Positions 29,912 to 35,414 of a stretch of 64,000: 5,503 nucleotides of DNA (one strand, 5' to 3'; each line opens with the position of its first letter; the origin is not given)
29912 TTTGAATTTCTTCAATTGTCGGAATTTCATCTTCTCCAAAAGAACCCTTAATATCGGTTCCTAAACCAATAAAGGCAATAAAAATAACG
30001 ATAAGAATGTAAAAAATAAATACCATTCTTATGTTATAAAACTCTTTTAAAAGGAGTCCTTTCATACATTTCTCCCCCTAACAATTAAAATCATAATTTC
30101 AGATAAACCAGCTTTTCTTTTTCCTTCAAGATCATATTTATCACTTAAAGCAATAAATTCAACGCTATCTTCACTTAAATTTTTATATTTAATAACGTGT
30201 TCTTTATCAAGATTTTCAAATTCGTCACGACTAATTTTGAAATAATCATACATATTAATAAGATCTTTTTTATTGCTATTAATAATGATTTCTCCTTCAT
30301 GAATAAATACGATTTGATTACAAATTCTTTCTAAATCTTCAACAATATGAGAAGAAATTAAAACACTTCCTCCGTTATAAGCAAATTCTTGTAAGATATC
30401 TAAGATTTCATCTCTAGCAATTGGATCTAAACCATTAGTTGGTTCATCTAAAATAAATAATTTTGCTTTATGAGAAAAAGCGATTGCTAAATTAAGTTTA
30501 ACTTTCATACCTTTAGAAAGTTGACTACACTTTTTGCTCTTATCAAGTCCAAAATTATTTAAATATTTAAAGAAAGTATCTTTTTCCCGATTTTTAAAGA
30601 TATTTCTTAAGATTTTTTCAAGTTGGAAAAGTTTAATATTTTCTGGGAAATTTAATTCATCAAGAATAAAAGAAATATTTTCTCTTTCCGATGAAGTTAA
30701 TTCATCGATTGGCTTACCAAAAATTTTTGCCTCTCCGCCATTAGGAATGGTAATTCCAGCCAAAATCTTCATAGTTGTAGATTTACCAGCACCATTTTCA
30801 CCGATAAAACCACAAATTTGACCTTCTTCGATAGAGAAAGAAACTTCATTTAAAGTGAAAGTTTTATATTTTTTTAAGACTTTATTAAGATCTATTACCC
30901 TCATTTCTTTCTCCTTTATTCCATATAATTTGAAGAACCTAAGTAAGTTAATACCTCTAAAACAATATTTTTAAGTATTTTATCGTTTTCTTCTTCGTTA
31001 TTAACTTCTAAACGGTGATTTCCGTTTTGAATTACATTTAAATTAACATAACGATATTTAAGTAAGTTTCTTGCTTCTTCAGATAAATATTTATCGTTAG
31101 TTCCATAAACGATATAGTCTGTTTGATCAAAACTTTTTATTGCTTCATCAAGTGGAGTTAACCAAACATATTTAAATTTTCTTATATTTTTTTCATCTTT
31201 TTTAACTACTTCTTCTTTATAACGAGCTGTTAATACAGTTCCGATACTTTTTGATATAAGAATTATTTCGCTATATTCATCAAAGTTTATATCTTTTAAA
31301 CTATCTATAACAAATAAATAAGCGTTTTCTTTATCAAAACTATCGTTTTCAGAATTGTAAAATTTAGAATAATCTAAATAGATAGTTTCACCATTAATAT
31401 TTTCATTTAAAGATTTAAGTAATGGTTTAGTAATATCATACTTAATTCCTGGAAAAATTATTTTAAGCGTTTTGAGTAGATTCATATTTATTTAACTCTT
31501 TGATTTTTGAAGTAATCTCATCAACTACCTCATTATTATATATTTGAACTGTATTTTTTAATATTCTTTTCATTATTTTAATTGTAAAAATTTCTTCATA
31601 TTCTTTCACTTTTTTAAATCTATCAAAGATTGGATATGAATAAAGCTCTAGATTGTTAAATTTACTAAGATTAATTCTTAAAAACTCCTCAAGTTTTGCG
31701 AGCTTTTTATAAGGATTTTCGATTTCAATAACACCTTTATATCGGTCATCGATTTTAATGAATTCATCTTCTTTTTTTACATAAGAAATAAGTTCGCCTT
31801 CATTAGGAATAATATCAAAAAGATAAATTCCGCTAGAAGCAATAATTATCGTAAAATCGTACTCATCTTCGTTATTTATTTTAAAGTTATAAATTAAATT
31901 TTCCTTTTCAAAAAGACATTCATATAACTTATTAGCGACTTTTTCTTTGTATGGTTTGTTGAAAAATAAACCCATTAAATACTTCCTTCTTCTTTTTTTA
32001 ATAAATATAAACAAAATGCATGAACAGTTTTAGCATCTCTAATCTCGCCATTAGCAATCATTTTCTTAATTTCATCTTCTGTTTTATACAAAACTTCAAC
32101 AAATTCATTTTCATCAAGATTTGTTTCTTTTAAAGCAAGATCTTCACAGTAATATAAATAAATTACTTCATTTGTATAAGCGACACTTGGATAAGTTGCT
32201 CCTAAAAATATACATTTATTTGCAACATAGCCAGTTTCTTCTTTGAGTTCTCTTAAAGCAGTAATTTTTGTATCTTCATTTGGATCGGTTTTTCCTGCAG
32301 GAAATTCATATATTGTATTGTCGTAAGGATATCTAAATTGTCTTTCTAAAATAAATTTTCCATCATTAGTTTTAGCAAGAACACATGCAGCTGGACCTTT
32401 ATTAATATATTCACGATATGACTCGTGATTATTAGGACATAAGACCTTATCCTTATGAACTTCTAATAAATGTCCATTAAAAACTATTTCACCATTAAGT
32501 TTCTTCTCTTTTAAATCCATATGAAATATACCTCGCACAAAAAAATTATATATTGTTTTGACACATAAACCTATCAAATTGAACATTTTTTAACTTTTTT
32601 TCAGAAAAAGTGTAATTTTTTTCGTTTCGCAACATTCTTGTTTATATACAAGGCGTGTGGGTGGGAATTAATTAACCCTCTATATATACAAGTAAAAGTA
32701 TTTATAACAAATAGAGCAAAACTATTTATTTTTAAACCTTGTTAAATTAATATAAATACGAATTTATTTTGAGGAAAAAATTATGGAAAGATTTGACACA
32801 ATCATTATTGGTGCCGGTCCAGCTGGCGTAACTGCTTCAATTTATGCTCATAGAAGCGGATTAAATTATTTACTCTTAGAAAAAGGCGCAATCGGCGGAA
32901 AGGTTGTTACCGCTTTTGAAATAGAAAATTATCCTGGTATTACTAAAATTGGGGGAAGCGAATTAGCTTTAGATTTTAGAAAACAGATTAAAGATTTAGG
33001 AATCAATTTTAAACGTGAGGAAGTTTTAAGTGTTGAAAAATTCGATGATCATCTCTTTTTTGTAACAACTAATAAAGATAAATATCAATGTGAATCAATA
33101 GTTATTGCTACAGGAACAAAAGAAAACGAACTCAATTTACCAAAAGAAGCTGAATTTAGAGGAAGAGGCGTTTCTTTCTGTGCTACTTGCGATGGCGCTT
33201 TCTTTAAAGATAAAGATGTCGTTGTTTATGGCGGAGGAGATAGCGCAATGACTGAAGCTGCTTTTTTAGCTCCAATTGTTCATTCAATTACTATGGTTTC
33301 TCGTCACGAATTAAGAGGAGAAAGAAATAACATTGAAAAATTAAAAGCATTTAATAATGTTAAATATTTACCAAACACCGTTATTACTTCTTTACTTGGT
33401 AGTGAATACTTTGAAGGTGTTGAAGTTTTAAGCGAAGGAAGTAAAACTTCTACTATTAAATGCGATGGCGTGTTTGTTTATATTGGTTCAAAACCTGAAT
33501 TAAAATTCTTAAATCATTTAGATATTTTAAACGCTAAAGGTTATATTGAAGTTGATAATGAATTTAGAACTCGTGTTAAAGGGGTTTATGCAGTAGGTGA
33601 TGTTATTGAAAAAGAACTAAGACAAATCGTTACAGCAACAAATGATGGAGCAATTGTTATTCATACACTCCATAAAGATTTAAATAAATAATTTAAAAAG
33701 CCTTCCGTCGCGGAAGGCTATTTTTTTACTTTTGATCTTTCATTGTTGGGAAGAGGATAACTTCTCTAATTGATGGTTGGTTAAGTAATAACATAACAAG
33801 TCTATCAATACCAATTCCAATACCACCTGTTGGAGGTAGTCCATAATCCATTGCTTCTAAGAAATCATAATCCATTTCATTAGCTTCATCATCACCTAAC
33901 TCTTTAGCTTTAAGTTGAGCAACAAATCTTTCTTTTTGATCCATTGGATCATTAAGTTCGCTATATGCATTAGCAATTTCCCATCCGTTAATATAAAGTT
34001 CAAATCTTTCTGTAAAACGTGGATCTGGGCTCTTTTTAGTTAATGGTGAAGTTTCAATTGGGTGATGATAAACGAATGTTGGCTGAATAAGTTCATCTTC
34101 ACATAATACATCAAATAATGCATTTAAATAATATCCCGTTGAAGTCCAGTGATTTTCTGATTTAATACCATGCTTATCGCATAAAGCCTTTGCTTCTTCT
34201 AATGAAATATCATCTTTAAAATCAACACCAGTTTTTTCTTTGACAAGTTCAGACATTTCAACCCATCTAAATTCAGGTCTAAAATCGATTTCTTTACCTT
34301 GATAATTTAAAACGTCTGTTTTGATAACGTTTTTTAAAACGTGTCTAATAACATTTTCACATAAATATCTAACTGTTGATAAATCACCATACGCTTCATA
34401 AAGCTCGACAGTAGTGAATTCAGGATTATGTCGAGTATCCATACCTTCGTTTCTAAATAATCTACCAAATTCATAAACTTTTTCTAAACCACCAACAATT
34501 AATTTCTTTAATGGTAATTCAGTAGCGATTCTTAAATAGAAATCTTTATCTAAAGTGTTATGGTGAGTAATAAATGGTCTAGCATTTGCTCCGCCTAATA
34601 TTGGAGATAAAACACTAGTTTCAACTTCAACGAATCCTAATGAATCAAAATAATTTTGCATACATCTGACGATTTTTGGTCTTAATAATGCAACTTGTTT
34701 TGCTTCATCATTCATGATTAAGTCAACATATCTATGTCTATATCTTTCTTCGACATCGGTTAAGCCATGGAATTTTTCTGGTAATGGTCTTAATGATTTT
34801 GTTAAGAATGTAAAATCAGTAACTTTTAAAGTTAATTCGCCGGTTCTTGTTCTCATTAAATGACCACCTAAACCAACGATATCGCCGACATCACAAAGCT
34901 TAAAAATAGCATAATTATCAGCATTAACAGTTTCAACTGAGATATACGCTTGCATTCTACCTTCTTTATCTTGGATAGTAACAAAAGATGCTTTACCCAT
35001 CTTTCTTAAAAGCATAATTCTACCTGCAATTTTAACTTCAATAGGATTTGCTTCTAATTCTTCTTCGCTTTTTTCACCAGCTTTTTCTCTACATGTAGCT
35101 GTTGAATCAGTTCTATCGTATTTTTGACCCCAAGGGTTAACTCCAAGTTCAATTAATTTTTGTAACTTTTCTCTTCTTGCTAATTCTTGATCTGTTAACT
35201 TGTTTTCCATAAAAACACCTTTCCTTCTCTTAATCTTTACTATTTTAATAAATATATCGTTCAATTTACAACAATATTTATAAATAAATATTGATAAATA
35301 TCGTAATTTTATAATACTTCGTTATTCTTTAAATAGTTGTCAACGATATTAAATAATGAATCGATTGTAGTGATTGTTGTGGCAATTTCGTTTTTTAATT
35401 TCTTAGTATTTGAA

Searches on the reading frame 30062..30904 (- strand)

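Call 66: search_protein_families(library=pfam, proteins=[window:30062-30904:-], max_evalue=0.0001)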
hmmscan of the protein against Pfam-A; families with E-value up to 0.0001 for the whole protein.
window:30062-30904:- (280 aa): 2 families
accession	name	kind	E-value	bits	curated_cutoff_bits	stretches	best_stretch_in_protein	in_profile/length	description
PF00005.33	ABC_tran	-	2.3e-27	96.7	25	1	18-157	1-137/137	ABC transporter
PF13304.12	AAA_21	-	1.8e-15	58.2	27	1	89-186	201-298/304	AAA domain, putative AbiEii toxin, Type IV TA system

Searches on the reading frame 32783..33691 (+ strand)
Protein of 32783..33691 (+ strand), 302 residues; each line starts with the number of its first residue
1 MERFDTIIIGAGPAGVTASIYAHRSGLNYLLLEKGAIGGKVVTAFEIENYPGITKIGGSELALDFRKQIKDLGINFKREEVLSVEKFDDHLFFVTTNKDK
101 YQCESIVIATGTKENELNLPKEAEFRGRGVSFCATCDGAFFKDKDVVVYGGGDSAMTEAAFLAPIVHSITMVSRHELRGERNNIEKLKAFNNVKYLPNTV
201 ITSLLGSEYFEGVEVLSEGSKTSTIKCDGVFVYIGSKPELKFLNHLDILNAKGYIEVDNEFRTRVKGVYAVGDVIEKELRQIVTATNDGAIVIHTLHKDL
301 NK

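Call 66: search_protein_families(library=pfam, proteins=[window:32783-33691:+], max_evalue=0.0001)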
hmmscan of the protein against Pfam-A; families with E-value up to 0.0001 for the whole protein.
window:32783-33691:+ (302 aa): 8 families
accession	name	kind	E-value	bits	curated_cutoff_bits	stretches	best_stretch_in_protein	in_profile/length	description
PF07992.20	Pyr_redox_2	-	2.7e-41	142.3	26.1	1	4-289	1-291/291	Pyridine nucleotide-disulphide oxidoreductase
PF13738.12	Pyr_redox_3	-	2e-26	93.4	30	2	72-272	96-305/305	Pyridine nucleotide-disulphide oxidoreductase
PF03486.20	HI0933_like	-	1.7e-10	41.2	50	0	5-42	2-40/244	HI0933-like protein Rossmann domain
PF12831.13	FAD_oxidored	-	7.4e-07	29.2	27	1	5-44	1-41/416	FAD dependent oxidoreductase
PF01266.30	DAO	-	1.2e-06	28.8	27.9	0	5-38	1-35/353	FAD dependent oxidoreductase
PF00070.33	Pyr_redox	-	2.9e-06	28.2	22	0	146-208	2-70/82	Pyridine nucleotide-disulphide oxidoreductase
PF01134.28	GIDA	-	6e-06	26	22.1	0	5-32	1-28/391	Glucose inhibited division protein A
PF00890.30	FAD_binding_2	-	7.9e-06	25.8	20.4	0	5-39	1-36/414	FAD binding domain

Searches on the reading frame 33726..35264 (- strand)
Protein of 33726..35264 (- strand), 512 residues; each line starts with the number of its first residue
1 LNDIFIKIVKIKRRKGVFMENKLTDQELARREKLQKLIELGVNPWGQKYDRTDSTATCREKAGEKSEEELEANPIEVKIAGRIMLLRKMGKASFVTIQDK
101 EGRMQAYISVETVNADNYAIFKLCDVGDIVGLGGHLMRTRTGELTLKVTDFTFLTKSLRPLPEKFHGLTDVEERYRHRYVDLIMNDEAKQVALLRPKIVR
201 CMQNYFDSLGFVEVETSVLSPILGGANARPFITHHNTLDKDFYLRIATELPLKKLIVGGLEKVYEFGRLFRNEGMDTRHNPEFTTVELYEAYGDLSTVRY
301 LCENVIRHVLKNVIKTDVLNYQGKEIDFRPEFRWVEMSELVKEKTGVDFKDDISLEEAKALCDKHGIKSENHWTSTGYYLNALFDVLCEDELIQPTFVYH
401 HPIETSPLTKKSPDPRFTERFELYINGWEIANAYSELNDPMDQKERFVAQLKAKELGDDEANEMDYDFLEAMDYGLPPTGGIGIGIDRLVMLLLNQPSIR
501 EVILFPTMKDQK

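Call 66: search_protein_families(library=pfam, proteins=[window:33726-35264:-], max_evalue=0.0001)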
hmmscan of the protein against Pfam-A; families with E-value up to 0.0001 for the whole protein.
window:33726-35264:- (512 aa): 2 families
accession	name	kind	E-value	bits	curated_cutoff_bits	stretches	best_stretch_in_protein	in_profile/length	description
PF00152.25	tRNA-synt_2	-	1e-84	284.7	25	1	171-508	2-307/308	tRNA synthetases class II (D, K and N)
PF01336.31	tRNA_anti-codon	-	1.9e-14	53.8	27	1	77-152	1-73/75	OB-fold nucleic acid binding domain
